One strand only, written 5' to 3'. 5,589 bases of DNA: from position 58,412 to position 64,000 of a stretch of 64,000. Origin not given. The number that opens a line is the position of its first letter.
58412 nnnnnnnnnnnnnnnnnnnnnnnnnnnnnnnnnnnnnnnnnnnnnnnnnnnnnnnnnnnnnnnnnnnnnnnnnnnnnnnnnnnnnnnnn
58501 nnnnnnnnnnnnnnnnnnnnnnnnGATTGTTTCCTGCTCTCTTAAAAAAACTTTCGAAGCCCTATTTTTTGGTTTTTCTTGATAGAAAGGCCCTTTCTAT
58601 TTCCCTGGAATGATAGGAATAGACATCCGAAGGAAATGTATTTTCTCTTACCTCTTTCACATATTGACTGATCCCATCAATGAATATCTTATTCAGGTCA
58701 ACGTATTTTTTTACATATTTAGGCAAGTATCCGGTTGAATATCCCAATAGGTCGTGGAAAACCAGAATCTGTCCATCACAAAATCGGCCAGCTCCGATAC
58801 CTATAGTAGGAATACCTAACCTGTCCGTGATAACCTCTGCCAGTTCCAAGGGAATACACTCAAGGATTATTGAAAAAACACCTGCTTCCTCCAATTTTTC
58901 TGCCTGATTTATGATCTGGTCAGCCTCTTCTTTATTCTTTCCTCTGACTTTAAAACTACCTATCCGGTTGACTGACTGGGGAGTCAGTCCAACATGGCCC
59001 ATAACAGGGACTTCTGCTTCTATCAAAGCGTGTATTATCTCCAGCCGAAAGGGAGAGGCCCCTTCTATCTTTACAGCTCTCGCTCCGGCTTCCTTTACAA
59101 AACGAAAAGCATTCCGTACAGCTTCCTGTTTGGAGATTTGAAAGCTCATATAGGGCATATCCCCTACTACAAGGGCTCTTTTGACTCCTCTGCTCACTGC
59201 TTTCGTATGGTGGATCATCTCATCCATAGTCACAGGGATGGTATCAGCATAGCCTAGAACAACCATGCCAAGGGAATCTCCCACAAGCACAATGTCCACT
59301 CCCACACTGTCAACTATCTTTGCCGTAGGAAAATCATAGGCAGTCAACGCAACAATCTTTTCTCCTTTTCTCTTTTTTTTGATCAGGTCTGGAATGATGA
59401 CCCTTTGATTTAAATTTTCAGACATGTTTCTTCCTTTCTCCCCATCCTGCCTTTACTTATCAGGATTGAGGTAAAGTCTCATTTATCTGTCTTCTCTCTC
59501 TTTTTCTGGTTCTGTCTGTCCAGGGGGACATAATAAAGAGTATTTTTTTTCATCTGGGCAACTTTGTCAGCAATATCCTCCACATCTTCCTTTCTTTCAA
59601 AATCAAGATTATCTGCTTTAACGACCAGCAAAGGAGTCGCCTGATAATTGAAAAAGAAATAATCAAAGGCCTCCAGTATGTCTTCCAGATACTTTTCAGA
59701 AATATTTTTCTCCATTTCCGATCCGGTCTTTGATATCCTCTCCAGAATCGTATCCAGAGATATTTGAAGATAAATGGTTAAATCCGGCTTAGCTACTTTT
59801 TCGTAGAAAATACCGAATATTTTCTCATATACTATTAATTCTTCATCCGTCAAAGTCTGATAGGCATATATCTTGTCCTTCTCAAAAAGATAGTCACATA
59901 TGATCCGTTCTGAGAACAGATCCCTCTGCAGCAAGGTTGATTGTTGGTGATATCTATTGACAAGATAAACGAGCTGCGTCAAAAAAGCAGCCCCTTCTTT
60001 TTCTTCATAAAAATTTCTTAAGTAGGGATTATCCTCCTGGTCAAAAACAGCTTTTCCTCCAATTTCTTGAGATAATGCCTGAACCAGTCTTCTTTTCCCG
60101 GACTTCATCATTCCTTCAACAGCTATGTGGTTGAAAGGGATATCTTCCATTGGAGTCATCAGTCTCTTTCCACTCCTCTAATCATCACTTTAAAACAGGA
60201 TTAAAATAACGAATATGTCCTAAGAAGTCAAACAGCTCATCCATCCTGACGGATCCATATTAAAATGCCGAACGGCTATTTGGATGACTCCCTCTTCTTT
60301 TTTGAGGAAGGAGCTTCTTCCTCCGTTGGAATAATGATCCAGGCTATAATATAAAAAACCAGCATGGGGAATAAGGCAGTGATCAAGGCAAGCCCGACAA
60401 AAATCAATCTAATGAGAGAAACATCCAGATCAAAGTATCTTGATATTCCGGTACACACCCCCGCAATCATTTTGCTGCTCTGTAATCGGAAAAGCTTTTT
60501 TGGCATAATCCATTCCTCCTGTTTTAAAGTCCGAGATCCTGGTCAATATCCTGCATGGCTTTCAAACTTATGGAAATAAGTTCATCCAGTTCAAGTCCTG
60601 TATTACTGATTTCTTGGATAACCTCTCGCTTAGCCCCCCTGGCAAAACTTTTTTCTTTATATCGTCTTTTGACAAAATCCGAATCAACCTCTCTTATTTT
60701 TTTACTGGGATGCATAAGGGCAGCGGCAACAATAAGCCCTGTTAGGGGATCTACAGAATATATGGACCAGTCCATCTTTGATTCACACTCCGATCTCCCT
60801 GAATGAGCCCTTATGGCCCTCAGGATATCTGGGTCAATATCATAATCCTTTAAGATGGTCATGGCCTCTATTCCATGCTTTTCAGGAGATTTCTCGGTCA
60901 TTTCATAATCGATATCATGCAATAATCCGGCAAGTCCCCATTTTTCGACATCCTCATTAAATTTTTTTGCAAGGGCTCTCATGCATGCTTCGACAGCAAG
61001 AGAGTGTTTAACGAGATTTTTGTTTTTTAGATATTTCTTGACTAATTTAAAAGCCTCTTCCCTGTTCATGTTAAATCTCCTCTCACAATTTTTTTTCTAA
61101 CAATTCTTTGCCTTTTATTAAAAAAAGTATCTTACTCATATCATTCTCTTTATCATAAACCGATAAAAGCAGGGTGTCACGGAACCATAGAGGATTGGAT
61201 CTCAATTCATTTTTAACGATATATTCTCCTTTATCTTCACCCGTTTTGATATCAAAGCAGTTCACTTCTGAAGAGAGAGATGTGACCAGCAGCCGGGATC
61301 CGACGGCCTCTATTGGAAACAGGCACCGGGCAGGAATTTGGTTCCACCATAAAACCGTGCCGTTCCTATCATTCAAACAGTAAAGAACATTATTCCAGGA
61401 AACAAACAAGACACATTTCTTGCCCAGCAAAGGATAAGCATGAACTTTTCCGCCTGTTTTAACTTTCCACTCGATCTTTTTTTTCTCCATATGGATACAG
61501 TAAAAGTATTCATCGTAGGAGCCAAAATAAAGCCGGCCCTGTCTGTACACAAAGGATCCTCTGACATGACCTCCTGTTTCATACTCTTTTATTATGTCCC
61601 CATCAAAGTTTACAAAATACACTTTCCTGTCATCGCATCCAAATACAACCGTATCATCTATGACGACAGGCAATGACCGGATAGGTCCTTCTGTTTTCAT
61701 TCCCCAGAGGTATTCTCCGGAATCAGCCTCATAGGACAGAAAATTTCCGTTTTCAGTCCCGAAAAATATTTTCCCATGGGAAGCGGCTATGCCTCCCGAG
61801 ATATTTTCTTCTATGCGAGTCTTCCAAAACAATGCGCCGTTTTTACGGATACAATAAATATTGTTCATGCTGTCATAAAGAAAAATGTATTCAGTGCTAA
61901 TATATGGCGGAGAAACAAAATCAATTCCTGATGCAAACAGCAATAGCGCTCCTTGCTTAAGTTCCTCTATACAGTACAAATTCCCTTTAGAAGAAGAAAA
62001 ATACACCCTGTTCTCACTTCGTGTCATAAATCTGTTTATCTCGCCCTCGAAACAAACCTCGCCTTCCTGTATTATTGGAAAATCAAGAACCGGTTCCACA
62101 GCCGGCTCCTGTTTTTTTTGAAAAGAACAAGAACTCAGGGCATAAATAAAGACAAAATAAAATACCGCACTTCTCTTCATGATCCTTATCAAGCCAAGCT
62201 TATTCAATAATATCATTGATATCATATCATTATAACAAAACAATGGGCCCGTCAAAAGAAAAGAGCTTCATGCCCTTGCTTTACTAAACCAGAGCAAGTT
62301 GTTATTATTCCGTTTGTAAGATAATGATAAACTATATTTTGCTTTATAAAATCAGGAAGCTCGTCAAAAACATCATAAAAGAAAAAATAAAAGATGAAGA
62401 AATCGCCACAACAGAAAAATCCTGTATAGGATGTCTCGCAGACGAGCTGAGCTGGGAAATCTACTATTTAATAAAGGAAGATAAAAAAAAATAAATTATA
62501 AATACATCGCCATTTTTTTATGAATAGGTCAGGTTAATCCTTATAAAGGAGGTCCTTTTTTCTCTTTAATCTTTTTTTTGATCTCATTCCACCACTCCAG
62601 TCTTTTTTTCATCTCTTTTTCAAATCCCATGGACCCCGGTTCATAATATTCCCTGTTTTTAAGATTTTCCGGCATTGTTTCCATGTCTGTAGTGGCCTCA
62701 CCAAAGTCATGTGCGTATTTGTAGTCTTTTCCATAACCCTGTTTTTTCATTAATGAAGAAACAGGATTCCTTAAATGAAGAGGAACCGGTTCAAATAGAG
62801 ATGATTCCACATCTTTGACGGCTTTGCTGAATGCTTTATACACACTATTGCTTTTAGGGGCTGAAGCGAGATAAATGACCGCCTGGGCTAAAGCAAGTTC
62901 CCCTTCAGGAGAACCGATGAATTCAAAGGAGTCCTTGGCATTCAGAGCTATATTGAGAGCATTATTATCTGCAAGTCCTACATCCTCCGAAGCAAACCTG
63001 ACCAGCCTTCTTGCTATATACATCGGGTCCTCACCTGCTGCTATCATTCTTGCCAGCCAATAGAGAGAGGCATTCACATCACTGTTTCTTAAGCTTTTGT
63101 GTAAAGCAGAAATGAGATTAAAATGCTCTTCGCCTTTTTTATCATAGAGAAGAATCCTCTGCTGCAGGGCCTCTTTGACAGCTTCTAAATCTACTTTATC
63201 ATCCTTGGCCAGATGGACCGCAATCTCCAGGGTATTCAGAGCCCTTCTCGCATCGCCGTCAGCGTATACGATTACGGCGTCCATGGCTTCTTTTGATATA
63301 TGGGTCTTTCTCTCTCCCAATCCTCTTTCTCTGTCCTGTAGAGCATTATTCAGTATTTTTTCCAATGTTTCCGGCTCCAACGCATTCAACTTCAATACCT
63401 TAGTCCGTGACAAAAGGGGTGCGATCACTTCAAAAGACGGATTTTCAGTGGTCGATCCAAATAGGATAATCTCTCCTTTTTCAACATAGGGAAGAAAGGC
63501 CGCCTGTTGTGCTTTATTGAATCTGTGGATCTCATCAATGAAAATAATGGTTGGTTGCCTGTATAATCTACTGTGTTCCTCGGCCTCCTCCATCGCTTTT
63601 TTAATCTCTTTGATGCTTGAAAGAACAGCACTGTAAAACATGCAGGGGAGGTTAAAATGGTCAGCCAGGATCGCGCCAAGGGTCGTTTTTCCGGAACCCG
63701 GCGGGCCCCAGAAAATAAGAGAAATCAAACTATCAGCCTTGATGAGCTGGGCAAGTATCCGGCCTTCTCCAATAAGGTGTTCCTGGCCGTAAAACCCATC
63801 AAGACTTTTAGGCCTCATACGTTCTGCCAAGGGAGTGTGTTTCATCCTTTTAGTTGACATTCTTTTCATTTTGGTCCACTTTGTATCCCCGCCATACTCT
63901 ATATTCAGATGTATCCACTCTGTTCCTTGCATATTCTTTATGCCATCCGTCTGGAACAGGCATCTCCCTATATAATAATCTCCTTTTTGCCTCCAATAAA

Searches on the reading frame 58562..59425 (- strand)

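Call 77: search_protein_families(library=pfam, max_evalue=0.000001, proteins=[window:58562-59425:-])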
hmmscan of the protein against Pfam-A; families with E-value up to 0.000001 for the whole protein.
window:58562-59425:- (287 aa): 1 family
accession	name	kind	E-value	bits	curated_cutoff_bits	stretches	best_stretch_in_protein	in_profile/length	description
PF02548.21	Pantoate_transf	-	4.5e-113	377.4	28.7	1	9-266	2-258/259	Ketopantoate hydroxymethyltransferase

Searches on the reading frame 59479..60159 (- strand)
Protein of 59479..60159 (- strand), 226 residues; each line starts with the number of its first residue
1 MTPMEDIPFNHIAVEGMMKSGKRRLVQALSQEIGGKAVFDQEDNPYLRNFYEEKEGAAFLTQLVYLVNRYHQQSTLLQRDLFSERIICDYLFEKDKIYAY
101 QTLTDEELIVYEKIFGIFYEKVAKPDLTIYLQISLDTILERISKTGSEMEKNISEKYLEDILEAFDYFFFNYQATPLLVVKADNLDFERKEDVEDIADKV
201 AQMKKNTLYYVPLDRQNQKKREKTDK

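Call 77: search_protein_families(library=pfam, max_evalue=0.000001, proteins=[window:59479-60159:-])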
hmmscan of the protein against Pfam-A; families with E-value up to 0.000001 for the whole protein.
window:59479-60159:- (226 aa): 1 family
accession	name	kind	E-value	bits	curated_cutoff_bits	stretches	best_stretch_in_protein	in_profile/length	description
PF01712.25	dNK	-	3.7e-30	105.6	27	1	12-202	1-200/203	Deoxynucleoside kinase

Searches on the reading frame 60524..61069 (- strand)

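Call 77: search_protein_families(library=pfam, max_evalue=0.000001, proteins=[window:60524-61069:-])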
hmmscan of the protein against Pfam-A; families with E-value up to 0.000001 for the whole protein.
window:60524-61069:- (181 aa): 1 family
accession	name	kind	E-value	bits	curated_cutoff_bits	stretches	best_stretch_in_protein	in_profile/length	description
PF01966.28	HD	-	6.8e-13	49.4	22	1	20-96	2-92/116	HD domain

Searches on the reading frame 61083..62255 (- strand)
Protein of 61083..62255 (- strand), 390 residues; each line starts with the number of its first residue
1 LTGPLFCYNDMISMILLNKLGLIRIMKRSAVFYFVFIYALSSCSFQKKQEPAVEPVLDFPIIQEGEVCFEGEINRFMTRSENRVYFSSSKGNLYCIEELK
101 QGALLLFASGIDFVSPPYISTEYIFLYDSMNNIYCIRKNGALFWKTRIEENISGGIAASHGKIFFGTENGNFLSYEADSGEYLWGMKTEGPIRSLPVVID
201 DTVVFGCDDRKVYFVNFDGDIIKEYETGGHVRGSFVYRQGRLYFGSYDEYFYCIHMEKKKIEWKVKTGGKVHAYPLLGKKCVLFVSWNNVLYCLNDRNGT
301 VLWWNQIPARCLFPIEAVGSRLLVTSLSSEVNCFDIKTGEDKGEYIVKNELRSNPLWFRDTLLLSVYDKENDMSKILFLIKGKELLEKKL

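Call 77: search_protein_families(library=pfam, max_evalue=0.000001, proteins=[window:61083-62255:-])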
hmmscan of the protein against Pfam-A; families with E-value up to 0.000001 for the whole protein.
window:61083-62255:- (390 aa): 2 families
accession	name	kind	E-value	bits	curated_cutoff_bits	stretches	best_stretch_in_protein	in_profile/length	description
PF13570.13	Beta-prop_ACSF4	-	6.2e-44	151.2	133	2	201-368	62-233/329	Beta-alanine-activating enzyme, beta-propeller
PF13360.13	PQQ_2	-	3.2e-22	79.7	27.6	2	132-218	4-92/233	Outer membrane protein assembly factor BamB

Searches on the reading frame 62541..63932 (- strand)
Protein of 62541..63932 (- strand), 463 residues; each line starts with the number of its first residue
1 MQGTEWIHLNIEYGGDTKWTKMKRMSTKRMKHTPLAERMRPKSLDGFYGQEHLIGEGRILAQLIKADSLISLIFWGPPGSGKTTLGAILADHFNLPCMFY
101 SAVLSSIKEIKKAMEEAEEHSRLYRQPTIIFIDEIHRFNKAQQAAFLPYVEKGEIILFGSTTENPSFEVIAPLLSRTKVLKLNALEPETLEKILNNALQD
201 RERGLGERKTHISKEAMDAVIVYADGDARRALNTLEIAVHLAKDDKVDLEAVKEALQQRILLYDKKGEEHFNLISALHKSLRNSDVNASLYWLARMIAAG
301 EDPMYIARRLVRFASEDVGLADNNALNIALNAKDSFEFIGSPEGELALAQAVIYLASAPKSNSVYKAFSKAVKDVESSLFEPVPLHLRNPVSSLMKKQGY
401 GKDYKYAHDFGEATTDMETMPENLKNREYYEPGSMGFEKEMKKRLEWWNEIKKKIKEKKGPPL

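Call 77: search_protein_families(library=pfam, max_evalue=0.000001, proteins=[window:62541-63932:-])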
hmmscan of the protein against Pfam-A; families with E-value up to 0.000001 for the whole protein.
window:62541-63932:- (463 aa): 5 families
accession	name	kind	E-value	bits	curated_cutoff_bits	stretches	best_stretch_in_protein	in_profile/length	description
PF12002.13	MgsA_C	-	1.1e-66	224.4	27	1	283-448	1-166/167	MgsA AAA+ ATPase C terminal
PF16193.11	AAA_assoc_2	-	3.4e-26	91.7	34.3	1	207-282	2-81/81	AAA C-terminal domain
PF00004.35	AAA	-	2.3e-13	51.1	21.2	1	72-176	1-122/131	ATPase family associated with various cellular activities (AAA)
PF05496.18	RuvB_N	-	1.1e-11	45.2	27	1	39-154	1-112/159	Holliday junction DNA helicase RuvB P-loop domain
PF07728.20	AAA_5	-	3.1e-07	30.9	22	0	72-162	2-102/139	AAA domain (dynein-related subfamily)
